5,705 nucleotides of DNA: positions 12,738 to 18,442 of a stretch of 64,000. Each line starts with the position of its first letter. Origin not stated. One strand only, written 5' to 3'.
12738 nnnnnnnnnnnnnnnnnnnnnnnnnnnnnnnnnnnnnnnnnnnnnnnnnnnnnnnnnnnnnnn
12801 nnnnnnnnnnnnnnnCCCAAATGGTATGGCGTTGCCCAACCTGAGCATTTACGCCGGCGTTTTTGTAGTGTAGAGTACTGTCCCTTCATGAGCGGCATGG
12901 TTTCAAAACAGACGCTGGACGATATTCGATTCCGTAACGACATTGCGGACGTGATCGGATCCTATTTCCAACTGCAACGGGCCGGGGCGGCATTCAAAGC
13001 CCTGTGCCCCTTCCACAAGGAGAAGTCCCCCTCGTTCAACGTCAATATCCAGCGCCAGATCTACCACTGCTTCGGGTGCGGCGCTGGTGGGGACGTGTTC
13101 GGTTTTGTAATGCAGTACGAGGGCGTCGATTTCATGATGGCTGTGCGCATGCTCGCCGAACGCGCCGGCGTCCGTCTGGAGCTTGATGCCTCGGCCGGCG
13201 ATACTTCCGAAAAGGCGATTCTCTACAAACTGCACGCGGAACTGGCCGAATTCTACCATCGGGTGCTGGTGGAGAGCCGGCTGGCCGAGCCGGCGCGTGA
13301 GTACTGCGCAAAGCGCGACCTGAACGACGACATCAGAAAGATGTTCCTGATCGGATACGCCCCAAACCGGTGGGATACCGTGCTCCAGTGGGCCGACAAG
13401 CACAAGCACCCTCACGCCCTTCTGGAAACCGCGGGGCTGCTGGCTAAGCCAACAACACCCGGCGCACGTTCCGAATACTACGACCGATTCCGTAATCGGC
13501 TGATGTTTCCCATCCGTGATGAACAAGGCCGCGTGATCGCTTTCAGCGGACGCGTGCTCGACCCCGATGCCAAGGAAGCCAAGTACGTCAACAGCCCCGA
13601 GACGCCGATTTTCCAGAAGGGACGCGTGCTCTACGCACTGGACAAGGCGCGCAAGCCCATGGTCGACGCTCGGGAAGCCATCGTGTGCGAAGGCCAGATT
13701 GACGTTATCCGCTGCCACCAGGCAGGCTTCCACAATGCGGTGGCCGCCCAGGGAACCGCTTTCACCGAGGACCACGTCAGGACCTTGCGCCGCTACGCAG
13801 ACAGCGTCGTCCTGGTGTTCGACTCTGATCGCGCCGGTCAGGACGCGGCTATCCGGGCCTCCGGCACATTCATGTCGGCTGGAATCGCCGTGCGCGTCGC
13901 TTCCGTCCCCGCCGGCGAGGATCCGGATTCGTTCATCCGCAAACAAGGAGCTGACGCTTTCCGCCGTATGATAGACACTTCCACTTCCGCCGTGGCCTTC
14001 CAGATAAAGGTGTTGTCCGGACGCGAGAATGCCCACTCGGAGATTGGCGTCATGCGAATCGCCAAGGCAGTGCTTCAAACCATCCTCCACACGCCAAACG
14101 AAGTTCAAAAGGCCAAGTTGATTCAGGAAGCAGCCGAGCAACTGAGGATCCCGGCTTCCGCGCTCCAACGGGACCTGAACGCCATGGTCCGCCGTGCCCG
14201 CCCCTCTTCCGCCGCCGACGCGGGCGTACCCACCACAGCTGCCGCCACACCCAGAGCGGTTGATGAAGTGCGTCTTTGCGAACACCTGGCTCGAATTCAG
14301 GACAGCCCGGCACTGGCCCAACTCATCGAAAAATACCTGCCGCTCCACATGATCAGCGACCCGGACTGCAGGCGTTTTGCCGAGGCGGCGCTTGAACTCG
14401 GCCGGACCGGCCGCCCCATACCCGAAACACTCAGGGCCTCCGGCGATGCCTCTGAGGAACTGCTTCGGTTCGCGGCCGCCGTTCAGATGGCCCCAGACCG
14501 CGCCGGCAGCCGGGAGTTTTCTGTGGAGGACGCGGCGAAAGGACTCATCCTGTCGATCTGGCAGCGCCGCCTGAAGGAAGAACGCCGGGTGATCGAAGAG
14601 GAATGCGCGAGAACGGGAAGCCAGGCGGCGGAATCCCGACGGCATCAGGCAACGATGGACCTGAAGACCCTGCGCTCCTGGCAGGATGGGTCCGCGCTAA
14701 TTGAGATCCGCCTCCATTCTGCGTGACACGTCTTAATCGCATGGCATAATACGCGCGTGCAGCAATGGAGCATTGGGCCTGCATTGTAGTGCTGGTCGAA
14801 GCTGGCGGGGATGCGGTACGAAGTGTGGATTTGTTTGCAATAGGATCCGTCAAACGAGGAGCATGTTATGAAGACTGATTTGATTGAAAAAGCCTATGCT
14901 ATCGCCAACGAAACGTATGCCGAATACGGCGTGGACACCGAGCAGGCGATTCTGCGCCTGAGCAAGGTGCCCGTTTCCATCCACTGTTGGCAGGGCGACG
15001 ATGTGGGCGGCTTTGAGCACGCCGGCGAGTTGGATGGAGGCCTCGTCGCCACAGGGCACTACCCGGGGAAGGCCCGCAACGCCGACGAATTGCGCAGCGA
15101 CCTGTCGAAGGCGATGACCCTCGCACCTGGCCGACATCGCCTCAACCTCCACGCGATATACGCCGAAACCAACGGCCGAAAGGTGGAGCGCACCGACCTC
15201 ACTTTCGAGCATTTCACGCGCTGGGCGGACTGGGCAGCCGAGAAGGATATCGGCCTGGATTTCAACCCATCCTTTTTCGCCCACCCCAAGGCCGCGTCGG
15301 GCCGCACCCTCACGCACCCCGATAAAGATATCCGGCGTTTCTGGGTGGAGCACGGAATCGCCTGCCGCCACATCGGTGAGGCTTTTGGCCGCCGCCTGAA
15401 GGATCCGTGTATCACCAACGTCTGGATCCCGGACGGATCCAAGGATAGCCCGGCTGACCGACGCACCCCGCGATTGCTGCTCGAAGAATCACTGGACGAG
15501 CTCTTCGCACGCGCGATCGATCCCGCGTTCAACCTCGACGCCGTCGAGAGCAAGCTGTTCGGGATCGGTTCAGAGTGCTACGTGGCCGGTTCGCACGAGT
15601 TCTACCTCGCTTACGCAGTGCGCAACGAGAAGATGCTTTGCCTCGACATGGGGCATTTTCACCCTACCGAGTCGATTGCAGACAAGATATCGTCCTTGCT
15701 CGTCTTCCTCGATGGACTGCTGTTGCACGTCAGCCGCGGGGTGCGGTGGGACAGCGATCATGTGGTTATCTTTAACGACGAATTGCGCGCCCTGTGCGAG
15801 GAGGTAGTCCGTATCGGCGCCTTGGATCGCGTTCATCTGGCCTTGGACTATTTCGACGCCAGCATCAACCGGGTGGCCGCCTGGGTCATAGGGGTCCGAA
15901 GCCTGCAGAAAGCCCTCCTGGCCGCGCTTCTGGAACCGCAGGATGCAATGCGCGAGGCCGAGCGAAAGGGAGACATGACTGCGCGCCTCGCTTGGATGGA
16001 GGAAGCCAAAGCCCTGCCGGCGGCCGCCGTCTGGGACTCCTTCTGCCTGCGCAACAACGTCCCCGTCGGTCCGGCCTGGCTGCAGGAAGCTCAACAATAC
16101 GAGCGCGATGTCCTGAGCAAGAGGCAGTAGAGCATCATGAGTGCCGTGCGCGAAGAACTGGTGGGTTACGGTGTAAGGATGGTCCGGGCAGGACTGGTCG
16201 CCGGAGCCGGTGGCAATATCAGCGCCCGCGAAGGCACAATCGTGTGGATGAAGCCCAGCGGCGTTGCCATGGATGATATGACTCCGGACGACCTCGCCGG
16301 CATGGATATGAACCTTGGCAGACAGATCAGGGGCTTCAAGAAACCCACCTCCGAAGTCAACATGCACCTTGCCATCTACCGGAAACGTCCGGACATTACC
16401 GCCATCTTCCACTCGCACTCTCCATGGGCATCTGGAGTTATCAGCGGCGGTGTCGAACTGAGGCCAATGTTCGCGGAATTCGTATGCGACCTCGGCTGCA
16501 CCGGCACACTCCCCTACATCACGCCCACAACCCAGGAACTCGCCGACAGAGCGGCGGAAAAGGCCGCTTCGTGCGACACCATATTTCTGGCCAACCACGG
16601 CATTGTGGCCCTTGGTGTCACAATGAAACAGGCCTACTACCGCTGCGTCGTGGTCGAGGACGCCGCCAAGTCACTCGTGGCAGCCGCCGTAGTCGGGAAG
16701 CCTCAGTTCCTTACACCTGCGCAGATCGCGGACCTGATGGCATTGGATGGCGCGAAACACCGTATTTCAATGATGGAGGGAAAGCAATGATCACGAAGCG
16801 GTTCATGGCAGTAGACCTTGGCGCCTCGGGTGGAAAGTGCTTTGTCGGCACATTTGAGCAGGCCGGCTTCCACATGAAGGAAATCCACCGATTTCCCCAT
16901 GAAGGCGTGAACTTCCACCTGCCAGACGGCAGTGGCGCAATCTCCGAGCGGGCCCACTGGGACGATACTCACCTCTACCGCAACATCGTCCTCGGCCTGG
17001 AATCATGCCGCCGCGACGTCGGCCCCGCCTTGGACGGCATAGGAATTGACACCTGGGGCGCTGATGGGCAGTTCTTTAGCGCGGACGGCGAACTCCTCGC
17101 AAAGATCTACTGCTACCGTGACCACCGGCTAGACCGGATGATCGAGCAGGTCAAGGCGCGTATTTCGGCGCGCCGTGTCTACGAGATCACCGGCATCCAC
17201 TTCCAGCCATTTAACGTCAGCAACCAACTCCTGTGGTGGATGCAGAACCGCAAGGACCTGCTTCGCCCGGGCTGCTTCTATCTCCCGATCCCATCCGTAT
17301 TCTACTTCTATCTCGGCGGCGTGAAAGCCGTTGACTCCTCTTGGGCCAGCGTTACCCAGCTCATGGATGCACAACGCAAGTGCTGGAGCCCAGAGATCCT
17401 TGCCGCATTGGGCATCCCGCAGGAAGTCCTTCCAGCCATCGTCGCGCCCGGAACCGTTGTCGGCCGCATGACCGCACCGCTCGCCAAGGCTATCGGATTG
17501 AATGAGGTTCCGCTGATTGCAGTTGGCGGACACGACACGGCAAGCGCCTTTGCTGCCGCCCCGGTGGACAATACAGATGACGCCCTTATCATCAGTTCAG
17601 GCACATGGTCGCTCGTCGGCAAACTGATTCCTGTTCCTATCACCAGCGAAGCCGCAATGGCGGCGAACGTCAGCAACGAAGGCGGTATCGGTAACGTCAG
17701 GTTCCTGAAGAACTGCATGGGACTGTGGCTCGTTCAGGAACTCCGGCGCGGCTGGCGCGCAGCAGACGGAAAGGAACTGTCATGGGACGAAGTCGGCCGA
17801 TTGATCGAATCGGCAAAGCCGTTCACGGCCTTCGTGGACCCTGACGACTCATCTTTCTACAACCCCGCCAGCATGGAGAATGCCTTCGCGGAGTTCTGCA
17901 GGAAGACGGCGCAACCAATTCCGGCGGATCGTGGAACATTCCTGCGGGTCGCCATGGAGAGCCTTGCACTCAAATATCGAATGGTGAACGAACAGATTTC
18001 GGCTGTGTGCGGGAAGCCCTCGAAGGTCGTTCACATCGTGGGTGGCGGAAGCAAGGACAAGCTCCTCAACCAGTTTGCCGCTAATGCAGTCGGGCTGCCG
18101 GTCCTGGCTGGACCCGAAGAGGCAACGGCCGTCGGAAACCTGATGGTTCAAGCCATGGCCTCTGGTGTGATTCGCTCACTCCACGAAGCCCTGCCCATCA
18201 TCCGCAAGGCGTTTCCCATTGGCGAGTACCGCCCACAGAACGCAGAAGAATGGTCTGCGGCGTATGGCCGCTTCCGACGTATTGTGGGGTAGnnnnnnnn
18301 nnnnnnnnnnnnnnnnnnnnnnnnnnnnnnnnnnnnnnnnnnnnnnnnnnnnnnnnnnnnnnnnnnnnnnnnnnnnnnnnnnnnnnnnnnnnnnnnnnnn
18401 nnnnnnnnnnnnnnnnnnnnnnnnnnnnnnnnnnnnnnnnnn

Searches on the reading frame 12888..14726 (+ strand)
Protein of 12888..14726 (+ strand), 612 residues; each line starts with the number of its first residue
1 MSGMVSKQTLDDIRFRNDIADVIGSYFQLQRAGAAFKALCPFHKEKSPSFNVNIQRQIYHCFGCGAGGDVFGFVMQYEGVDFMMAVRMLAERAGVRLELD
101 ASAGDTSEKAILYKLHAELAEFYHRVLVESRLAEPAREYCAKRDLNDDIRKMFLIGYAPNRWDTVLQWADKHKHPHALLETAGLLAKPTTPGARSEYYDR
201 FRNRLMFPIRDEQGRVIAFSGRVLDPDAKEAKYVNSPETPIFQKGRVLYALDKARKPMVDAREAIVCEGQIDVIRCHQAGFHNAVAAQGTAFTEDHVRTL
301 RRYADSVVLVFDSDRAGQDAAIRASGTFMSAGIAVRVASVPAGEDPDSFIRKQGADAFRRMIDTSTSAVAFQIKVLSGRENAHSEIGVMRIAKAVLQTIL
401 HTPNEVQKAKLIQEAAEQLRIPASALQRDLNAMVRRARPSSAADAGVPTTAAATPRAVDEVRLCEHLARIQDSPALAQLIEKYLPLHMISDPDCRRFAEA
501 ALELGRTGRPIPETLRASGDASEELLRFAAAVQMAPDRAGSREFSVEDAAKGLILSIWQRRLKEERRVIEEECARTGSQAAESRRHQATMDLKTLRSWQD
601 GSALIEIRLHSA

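Call 17: search_protein_families(library=pfam, proteins=[window:12888-14726:+], max_evalue=0.001)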
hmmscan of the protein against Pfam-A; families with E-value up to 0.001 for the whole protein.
window:12888-14726:+ (612 aa): 6 families
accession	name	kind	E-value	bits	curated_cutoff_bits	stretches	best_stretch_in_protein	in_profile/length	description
PF08275.17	DNAG_N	-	2.2e-37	128.4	26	1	124-255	2-128/128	DNA primase catalytic core, N-terminal domain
PF01807.25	Zn_ribbon_DnaG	-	2.7e-35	120.5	24.9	1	6-99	2-95/98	CHC2 zinc finger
PF13155.12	Toprim_2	-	8.6e-22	77.8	22.1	1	265-350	1-88/88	Toprim-like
PF13662.12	Toprim_4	-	7.7e-18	64.9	25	1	263-337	2-83/85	Toprim domain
PF01751.28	Toprim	-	1.9e-11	44.4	23.1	1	263-325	1-77/96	Toprim domain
PF13362.12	Toprim_3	-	2.1e-09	38.1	27.2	1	264-356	2-95/95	Toprim domain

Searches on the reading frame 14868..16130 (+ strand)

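Call 17: search_protein_families(library=pfam, proteins=[window:14868-16130:+], max_evalue=0.001)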
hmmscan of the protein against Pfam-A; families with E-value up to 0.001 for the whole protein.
window:14868-16130:+ (420 aa): 1 family
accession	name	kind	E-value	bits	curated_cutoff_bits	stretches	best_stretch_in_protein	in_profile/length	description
PF06134.17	RhaA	-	1.2e-191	637.9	22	1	6-419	3-417/417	L-rhamnose isomerase (RhaA)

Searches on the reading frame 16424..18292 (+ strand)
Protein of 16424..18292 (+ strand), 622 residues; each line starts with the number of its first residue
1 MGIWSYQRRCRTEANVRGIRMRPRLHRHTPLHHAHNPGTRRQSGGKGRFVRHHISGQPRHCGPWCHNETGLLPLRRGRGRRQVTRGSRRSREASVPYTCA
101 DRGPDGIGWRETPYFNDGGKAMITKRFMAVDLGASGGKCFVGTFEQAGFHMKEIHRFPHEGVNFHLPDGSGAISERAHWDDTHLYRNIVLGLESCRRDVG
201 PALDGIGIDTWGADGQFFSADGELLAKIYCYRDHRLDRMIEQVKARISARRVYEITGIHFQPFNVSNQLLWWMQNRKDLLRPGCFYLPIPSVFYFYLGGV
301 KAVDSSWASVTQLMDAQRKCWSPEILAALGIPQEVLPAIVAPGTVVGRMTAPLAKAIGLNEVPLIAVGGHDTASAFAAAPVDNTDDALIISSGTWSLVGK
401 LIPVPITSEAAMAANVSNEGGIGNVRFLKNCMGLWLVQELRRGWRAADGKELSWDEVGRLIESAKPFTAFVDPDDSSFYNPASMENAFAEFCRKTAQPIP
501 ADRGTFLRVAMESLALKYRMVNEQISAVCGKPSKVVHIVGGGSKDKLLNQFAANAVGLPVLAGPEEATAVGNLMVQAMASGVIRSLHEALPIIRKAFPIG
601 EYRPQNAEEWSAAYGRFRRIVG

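Call 17: search_protein_families(library=pfam, proteins=[window:16424-18292:+], max_evalue=0.001)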
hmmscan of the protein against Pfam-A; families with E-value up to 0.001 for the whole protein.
window:16424-18292:+ (622 aa): 2 families
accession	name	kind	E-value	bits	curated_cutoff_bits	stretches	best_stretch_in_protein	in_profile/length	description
PF02782.22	FGGY_C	-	2.9e-32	112.5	27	1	389-579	2-197/198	FGGY family of carbohydrate kinases, C-terminal domain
PF00370.27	FGGY_N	-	5e-27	95.5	28.8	1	204-375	71-242/245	FGGY family of carbohydrate kinases, N-terminal domain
